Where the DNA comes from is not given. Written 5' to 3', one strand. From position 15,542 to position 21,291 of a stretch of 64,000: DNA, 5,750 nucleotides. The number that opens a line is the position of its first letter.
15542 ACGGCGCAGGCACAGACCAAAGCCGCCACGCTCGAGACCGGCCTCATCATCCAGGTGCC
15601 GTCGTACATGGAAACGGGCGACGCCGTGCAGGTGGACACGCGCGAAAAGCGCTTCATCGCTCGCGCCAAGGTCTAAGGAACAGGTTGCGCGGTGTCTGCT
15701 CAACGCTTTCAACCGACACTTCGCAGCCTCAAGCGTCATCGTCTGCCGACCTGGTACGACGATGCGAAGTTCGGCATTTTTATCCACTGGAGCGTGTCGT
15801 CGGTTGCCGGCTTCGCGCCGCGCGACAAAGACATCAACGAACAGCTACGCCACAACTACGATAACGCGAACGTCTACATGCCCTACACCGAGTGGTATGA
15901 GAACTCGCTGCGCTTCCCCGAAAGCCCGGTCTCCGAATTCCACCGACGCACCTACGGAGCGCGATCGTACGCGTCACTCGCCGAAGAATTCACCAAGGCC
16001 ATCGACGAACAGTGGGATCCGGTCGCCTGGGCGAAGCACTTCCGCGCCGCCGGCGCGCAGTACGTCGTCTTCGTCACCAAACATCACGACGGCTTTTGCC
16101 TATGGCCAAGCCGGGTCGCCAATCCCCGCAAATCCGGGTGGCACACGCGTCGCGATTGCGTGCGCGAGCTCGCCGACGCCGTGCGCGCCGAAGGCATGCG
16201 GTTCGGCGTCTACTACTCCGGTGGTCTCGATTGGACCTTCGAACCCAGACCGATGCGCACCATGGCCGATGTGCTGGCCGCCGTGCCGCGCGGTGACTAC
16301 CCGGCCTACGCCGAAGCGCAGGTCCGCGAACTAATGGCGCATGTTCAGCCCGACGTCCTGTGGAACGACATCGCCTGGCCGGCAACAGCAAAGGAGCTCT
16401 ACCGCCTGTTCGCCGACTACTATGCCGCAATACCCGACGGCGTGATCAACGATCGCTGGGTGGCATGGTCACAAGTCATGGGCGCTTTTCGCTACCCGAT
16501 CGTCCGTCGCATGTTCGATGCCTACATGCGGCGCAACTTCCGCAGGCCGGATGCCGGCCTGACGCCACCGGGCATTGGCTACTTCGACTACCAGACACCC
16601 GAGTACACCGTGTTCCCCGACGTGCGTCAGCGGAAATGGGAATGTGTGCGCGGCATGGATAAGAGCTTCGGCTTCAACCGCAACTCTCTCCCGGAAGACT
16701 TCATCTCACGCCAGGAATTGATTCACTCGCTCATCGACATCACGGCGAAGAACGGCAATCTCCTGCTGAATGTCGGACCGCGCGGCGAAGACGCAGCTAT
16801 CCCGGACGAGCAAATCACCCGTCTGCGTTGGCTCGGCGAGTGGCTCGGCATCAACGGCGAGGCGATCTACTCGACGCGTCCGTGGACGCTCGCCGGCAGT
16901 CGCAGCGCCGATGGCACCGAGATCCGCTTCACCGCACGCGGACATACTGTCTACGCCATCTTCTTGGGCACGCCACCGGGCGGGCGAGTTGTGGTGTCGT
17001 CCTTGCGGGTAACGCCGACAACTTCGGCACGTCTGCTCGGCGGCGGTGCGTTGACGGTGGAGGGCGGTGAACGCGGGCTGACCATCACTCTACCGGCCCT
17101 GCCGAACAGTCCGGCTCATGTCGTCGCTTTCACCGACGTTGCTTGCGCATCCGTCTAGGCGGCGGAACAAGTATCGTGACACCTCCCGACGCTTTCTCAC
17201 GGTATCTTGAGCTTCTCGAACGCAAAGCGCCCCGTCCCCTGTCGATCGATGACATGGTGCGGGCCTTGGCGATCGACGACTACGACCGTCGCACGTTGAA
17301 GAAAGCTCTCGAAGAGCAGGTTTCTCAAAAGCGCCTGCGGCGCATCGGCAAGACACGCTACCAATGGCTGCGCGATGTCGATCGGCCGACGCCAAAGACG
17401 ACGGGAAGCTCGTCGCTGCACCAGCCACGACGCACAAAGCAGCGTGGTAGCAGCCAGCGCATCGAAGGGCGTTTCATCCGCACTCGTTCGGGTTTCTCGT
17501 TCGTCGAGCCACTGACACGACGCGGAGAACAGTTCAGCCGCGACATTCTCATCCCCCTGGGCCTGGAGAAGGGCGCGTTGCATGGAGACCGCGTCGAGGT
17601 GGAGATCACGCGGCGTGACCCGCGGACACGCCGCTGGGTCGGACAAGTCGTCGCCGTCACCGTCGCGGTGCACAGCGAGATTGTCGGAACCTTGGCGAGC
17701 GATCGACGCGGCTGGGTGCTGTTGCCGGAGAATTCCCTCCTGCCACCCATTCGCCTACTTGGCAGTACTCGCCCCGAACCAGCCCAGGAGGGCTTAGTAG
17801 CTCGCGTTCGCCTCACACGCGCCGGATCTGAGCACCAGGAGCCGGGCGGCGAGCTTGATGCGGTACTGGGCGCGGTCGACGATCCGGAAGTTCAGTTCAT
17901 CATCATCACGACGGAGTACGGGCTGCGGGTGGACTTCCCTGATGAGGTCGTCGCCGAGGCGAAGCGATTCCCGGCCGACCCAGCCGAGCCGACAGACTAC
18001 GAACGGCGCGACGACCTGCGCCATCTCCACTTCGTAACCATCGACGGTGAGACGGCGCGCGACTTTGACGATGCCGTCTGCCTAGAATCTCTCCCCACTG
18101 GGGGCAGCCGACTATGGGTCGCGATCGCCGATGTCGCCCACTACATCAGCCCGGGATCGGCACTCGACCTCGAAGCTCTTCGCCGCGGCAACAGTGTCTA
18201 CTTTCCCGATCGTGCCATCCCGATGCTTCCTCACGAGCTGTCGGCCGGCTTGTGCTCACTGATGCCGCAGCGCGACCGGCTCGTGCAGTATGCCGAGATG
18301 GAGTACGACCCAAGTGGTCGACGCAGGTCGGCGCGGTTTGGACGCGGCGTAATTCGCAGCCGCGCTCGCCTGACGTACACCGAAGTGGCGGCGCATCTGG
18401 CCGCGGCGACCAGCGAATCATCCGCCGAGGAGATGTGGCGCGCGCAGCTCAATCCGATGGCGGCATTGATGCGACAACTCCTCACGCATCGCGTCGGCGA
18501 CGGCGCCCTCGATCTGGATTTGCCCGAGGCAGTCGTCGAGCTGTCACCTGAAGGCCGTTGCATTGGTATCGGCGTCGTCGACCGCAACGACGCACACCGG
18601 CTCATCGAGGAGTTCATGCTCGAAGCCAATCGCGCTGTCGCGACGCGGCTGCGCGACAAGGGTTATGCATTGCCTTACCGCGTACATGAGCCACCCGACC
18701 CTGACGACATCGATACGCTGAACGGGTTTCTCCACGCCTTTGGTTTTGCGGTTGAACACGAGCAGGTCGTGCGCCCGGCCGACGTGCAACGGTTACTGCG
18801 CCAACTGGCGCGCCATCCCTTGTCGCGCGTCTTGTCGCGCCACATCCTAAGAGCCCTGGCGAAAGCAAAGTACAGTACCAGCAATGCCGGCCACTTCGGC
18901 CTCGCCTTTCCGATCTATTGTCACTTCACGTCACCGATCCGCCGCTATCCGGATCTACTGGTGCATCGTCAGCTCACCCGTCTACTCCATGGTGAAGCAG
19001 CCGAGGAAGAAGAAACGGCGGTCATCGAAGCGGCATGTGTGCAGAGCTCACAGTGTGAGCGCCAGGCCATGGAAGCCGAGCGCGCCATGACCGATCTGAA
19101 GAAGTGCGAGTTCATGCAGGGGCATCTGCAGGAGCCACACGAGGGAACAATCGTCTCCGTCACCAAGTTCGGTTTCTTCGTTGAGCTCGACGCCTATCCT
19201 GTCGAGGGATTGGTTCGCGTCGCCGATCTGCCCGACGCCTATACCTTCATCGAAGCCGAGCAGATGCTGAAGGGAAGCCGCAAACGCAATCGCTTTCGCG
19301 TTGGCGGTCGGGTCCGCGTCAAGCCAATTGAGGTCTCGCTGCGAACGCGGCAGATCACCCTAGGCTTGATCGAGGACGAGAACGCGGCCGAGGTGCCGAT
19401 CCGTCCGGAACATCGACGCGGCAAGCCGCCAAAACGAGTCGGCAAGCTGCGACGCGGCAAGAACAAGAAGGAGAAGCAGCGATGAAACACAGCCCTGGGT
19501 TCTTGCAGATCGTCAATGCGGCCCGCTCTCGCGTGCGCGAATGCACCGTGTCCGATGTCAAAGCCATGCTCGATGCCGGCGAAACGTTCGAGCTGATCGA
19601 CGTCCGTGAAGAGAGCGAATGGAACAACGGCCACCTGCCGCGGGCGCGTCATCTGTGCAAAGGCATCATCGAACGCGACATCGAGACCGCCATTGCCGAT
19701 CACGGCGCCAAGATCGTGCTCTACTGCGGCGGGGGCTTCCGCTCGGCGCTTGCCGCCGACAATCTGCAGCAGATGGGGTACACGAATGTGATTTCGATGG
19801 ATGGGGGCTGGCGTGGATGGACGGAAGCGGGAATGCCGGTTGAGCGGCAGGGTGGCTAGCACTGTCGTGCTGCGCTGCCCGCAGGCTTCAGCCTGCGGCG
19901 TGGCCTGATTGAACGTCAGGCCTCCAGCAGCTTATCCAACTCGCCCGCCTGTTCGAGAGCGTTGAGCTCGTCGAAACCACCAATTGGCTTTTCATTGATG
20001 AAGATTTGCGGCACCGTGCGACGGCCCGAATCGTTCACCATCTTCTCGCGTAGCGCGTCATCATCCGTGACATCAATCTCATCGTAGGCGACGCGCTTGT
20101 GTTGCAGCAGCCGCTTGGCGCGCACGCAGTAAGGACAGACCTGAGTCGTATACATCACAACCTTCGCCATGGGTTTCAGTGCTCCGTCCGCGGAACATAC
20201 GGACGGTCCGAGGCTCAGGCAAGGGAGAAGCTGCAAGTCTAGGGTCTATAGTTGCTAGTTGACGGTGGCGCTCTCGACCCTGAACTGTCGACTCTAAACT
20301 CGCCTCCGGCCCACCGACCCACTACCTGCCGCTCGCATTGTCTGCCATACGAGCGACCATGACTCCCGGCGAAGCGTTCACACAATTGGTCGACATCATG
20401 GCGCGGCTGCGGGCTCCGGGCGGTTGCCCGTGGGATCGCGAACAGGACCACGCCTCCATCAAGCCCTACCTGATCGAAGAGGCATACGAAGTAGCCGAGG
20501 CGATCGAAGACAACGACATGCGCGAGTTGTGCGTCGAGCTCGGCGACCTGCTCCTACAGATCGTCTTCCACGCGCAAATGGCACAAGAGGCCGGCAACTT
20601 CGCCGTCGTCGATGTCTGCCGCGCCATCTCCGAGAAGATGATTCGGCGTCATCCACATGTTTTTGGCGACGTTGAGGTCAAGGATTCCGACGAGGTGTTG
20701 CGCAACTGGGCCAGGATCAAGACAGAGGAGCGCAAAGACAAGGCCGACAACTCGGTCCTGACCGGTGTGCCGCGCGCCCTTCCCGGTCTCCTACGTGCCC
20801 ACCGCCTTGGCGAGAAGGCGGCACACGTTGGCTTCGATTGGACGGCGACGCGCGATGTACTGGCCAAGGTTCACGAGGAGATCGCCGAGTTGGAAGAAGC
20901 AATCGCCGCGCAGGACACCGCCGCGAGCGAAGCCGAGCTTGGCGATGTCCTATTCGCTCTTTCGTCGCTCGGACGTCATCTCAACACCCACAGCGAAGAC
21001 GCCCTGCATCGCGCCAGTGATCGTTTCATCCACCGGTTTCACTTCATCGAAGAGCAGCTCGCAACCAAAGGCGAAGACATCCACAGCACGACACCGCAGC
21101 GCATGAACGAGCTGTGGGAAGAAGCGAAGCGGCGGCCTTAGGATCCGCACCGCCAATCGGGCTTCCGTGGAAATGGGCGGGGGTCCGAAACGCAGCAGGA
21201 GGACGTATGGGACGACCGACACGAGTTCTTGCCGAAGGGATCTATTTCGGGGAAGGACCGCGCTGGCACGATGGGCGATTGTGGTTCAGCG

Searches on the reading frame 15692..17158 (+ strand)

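Call 55: search_protein_families(library=pfam, proteins=[window:15692-17158:+], max_evalue=0.001)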
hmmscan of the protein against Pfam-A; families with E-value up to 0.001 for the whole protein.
window:15692-17158:+ (488 aa): 2 families
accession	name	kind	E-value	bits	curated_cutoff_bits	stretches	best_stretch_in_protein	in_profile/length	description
PF01120.23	Alpha_L_fucos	-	1.8e-78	264.9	25.2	1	3-390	11-345/345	Alpha-L-fucosidase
PF16757.11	Fucosidase_C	-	0.00011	23.1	25.6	1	410-472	8-74/88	Alpha-L-fucosidase C-terminal domain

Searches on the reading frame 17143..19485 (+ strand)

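Call 55: search_protein_families(library=pfam, proteins=[window:17143-19485:+], max_evalue=0.001)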
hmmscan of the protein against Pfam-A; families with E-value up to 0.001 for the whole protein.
window:17143-19485:+ (780 aa): 4 families
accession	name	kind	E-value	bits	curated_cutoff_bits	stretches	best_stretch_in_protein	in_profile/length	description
PF00773.25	RNB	-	2.4e-103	346.3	29.3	1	289-616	1-325/326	RNB domain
PF17876.7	CSD2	-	1.5e-13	51.1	26.2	2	213-266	22-74/74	Cold shock domain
PF00575.29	S1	-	2.7e-10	40.9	22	1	667-740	9-71/74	S1 RNA binding domain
PF08206.17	OB_RNB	-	4.6e-08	33.1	24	1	109-164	1-51/58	Ribonuclease B OB domain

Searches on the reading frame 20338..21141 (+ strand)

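Call 55: search_protein_families(library=pfam, proteins=[window:20338-21141:+], max_evalue=0.001)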
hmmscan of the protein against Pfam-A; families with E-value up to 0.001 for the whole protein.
window:20338-21141:+ (267 aa): 2 families
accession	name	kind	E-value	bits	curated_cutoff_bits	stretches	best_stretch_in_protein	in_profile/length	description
PF03819.22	MazG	-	1.7e-37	127.9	22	2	36-109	1-74/74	MazG nucleotide pyrophosphohydrolase domain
PF01503.22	PRA-PH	-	2.8e-10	40.9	21.3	1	168-215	22-71/86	Phosphoribosyl-ATP pyrophosphohydrolase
